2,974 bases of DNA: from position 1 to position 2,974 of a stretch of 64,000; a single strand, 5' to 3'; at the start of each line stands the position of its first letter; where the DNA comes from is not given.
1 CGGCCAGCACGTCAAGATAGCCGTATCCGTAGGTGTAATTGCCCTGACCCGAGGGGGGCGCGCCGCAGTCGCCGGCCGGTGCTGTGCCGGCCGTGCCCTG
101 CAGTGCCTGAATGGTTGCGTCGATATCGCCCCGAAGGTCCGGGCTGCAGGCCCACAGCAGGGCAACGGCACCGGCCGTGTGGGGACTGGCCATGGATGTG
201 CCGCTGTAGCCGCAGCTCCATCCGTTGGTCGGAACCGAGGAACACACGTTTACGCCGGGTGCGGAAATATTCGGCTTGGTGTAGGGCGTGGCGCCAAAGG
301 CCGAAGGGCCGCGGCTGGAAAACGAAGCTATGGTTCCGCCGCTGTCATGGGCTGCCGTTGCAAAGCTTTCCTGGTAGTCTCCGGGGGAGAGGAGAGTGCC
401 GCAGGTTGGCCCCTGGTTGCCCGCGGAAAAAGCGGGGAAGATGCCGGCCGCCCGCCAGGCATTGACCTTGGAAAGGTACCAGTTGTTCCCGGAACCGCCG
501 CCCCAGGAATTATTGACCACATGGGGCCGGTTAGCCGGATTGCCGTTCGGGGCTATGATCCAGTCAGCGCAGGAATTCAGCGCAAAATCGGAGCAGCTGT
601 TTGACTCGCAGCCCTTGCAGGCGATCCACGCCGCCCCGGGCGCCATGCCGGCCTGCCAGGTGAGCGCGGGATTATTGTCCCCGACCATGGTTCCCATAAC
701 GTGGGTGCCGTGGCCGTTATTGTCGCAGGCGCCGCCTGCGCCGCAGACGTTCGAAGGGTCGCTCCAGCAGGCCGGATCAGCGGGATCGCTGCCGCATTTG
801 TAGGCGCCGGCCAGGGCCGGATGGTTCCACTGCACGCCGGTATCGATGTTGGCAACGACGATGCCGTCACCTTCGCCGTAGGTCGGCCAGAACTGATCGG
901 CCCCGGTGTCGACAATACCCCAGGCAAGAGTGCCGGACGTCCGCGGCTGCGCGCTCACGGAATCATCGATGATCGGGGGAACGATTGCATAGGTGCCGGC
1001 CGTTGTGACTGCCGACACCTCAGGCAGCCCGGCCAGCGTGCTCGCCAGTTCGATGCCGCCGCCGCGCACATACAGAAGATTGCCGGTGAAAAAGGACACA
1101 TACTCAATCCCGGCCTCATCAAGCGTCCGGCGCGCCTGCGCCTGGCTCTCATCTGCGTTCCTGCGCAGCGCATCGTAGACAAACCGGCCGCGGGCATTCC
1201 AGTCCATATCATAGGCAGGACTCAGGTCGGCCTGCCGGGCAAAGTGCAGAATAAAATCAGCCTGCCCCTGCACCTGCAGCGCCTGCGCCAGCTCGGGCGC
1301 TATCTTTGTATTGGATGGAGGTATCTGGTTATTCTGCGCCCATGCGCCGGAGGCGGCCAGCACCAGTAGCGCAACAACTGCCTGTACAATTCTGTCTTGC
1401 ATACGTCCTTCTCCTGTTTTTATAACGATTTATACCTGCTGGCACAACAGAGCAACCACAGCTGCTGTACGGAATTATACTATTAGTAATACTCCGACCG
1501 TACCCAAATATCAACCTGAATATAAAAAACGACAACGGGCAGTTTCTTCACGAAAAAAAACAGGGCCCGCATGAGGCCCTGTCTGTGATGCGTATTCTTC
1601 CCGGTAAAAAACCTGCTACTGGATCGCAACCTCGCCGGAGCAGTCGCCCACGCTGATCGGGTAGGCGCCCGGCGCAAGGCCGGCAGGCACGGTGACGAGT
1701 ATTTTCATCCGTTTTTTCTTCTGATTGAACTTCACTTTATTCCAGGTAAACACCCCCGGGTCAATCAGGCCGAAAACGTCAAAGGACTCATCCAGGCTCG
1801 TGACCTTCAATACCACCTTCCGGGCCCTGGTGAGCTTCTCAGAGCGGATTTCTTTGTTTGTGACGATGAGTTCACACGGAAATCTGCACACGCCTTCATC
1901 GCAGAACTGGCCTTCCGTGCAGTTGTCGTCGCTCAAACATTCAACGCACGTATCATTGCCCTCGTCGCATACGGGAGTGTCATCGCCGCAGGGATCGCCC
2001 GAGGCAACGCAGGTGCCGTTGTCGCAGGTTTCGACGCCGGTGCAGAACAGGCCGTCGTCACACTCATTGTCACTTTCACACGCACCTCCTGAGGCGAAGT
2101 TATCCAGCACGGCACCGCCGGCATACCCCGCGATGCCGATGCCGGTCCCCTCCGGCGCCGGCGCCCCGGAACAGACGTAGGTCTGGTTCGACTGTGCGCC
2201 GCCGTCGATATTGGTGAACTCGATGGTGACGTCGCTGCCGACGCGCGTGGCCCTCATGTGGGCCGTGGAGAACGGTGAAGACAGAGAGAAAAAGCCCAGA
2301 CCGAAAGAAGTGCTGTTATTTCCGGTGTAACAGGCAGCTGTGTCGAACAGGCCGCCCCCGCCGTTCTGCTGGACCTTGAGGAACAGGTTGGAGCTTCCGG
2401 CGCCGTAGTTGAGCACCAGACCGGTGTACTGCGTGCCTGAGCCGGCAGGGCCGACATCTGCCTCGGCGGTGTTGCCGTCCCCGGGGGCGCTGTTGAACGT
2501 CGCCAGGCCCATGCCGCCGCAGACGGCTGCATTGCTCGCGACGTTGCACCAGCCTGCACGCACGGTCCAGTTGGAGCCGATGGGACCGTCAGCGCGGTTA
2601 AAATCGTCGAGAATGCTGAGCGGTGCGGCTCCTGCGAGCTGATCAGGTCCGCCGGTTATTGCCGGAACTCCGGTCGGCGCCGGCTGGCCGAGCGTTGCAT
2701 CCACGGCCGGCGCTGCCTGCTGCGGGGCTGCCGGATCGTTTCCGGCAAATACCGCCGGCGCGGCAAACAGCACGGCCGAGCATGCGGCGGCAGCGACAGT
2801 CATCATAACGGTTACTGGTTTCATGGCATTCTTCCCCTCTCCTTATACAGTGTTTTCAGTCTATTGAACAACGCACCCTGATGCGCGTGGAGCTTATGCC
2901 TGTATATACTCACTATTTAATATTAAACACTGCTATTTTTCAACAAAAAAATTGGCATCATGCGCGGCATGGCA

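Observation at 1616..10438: Three tandem secreted proteins (S8 peptidase plus two Cys-rich repeat proteins) share an unclassified ~90-aa C-terminal domain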

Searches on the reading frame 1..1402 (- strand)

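Call 3: search_protein_families(library=pfam, proteins=[window:1-1402:-], max_evalue=0.1)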
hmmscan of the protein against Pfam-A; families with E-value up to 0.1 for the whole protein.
window:1-1402:- (467 aa): 1 family
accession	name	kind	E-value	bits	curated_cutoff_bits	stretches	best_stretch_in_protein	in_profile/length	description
PF00082.27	Peptidase_S8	-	2.5e-43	148.9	21.8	1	178-425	1-262/288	Subtilase family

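Call 4: search_protein_families(library=ncbifam, proteins=[window:1-1402:-], max_evalue=0.1)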
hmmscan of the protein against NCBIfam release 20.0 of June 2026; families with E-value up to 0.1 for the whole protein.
window:1-1402:- (467 aa): 7 families
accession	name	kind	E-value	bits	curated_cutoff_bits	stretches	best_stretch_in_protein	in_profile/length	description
TIGR03921.1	T7SS_mycosin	equivalog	4.5e-19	68.8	278.75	2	168-264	3-84/353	type VII secretion-associated serine protease mycosin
NF040809.1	germ_prot_CspBA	exception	1.9e-09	35.7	1250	1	357-465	989-1091/1099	bifunctional germination protease/germinant receptor pseudoprotease CspBA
NF040553.1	SGO_0316_fam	subfamily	4.4e-08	31.3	1400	1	351-416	646-707/1486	SGO_0316/SGO_0317 family LPXTG-anchored serine peptidase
NF051851.1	AtpSerPepEprS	equivalog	1.8e-07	29.6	1700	2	378-438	280-337/988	autotransporter serine peptidase EprS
NF033595.1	denti_PrtP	equivalog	1e-06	27.7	300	2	296-424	342-466/606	dentilisin complex serine proteinase subunit PrtP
TIGR03895.1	protease_PatA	subfamily_domain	0.0033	16.3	421.05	1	303-419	72-179/606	PatA/PatG family cyanobactin maturation protease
NF040808.2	CspC_non_triad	exception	0.0039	15.7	675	0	362-416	447-497/556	bile acid germinant receptor pseudoprotease CspC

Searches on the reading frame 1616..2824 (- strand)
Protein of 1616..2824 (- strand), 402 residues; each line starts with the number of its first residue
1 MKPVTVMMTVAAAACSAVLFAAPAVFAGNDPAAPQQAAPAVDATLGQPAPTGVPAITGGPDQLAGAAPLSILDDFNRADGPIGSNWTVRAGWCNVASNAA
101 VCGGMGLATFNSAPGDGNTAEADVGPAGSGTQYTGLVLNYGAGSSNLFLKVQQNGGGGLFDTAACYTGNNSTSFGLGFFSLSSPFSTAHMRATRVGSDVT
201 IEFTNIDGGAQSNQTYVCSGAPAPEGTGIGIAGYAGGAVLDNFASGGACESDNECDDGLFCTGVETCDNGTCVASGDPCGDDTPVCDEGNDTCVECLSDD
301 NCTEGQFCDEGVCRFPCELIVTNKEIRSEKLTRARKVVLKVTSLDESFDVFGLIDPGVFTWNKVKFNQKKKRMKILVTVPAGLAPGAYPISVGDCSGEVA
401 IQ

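Call 3: search_protein_families(library=pfam, proteins=[window:1616-2824:-], max_evalue=0.1)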
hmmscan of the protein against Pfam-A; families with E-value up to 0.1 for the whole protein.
window:1616-2824:- (402 aa): 0 families

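Call 4: search_protein_families(library=ncbifam, proteins=[window:1616-2824:-], max_evalue=0.1)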
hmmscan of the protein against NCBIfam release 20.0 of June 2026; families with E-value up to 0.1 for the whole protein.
window:1616-2824:- (402 aa): 2 families
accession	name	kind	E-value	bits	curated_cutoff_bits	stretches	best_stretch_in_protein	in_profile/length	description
TIGR04201.1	Myxo_Cys_RPT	repeat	0.00018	21.5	25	1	292-313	1-22/22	Cys-rich repeat-containing protein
NF033759.1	exchanger_TraA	exception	0.0019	16.8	750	1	202-312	250-364/666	outer membrane exchange protein TraA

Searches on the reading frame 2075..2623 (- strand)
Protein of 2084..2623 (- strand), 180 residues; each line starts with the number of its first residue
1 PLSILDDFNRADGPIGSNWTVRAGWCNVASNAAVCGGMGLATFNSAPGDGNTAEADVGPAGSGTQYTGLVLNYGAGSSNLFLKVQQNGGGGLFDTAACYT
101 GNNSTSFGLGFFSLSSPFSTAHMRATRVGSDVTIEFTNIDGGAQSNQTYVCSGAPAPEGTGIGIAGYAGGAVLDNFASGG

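Call 56: find_homologous_proteins(query=window:2084-2623:-, max_evalue=0.001)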
Query seq(180 aa) (180 aa): 46 proteins with E <= 0.001 among 163 candidates.
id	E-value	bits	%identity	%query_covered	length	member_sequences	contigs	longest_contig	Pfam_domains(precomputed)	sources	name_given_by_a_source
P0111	3.4e-80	286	77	98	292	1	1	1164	-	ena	-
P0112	4.3e-75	270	73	99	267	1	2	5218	-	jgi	jgi:hypothetical protein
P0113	2.3e-74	267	72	98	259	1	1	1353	-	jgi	jgi:hypothetical protein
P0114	3.1e-73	264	71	98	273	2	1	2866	-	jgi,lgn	-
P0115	3.3e-72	260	71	97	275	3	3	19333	PF18203.7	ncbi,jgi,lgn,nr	ncbi:MAG: IPTL-CTERM sorting domain-containing protein [Desulfobacteraceae bacterium]|jgi:hypothetic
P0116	5.0e-72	260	69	98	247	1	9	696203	-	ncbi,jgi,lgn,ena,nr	ncbi:MAG TPA: hypothetical protein PKJ99_04375 [Thermoanaerobaculales bacterium]|nr:hypothetical pro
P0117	8.8e-72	259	71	98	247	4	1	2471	-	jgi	-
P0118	1.9e-69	251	70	98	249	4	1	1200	-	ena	-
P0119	3.7e-68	247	66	96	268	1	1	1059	-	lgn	-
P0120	4.1e-68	247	69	97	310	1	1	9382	-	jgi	jgi:hypothetical protein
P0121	4.9e-68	247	73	97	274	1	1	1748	PF18203.7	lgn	-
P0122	4.5e-66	240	69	93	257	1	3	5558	-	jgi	jgi:hypothetical protein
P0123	5.0e-63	230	65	97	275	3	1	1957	-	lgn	-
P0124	2.5e-61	225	65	98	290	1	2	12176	-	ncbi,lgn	-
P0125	1.6e-59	219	64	98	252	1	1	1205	-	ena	-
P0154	5.1e-12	64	37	96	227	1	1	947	PF07589.17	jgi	jgi:hypothetical protein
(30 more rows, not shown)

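Call 88: predict_structure(alignment_id=A5)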
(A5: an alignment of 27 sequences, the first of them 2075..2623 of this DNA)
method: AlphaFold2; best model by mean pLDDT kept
length: 183 residues; sequences in the alignment: 27
mean_pLDDT: 94.2   pTM: 0.90
mean pLDDT of the five models: 94.2, 93.9, 91.9, 91.9, 91.2
residues with pLDDT >= 90: 162; 70-90: 15; 50-70: 3; < 50: 3
segments of 3 or more residues with pLDDT < 50: 181-183
pLDDT, mean of each block of 10 residues (from residue 1): 88 98 98 97 94 97 95 95 93 97 96 96 98 96 89 97 96 92 43
secondary structure, 60 per line:
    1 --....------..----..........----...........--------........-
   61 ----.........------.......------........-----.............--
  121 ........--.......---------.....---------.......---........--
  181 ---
elements in order: E3-6 E19-28 E33-43 E52-59 E65-73 E80-86 E93-100 E106-118 E121-128 E131-137 E147-151 E161-167 E171-178

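Call 90: fold_search(model_id=the predicted structure, library=pdb)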
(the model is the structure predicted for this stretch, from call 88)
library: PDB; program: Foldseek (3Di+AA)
matches with E <= 10: 1473; with E <= 0.001: 15
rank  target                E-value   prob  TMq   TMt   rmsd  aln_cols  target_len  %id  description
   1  5ly8                  1.5e-04  1.00  0.56  0.46   5.6       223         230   12  Structure of the CBM2 module of Lactobacillus casei BL23 phage J-1 evolved Dit. (released 2017-03-22)
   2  5zqj_B                1.8e-04  1.00  0.56  0.23   5.6       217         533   14  Crystal structure of beta-xylosidase from Bacillus pumilus (released 2018-05-30)
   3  4pq9_A                2.4e-04  1.00  0.55  0.45   6.0       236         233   13  Crystal Structure of a Beta-1,3-glucanase from Mycobacterium marinum (released 2014-03-12)
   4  6ife_A                2.5e-04  1.00  0.55  0.23   5.8       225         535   12  A Glycoside Hydrolase Family 43 beta-Xylosidase (released 2019-03-13)
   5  6ife_B                3.4e-04  1.00  0.56  0.23   5.5       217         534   12  A Glycoside Hydrolase Family 43 beta-Xylosidase (released 2019-03-13)
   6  5zqx_A                3.4e-04  1.00  0.58  0.24   5.5       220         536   14  Crystal structure of beta-xylosidase mutant (E186Q) from Bacillus pumilus (released 2018-05-30)
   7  5zqx_C                4.0e-04  1.00  0.57  0.24   5.6       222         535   14  Crystal structure of beta-xylosidase mutant (E186Q) from Bacillus pumilus (released 2018-05-30)
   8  1oq1_A                4.6e-04  1.00  0.54  0.46   5.7       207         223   11  Crystal Structure of Protein of Unknown Function with Galectin-like Fold from Bacillus subtilis (released 2003-09-23)
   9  2exk_A                4.9e-04  1.00  0.55  0.23   5.1       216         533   12  Structure of the family43 beta-Xylosidase E187G from geobacillus stearothermophilus in complex with xylobiose (released 2006-04-04)
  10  4xxp                  4.9e-04  1.00  0.54  0.49   6.4       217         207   11  Crystal Structure of an Uncharacterized Protein (Rv0315 ortholog) from Mycobacterium paratuberculosis (released 2015-02-11)
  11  5z5d                  6.0e-04  1.00  0.53  0.23   5.7       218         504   12  Crystal structure of a thermostable glycoside hydrolase family 43 {beta}-1,4-xylosidase from Geobacillus thermoleovorans (released 2018-04-25)
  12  5t50_A                7.3e-04  1.00  0.52  0.44   7.4       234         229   12  LIGAND-FREE LECTIN FROM BAUHINIA FORFICATA (released 2016-12-28)
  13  1bjq_A                8.1e-04  1.00  0.54  0.42   7.4       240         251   10  THE DOLICHOS BIFLORUS SEED LECTIN IN COMPLEX WITH ADENINE (released 1998-12-30)
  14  3rq0                  8.6e-04  1.00  0.53  0.45   6.4       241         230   13  The crystal structure of a glycosyl hydrolases (GH) family protein 16 from Mycobacterium smegmatis str. MC2 155 (released 2011-05-11)
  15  5zqs_B                9.0e-04  1.00  0.55  0.23   5.7       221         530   13  Crystal structure of beta-xylosidase mutant (E186Q/F503Y) from Bacillus pumilus (released 2018-05-30)
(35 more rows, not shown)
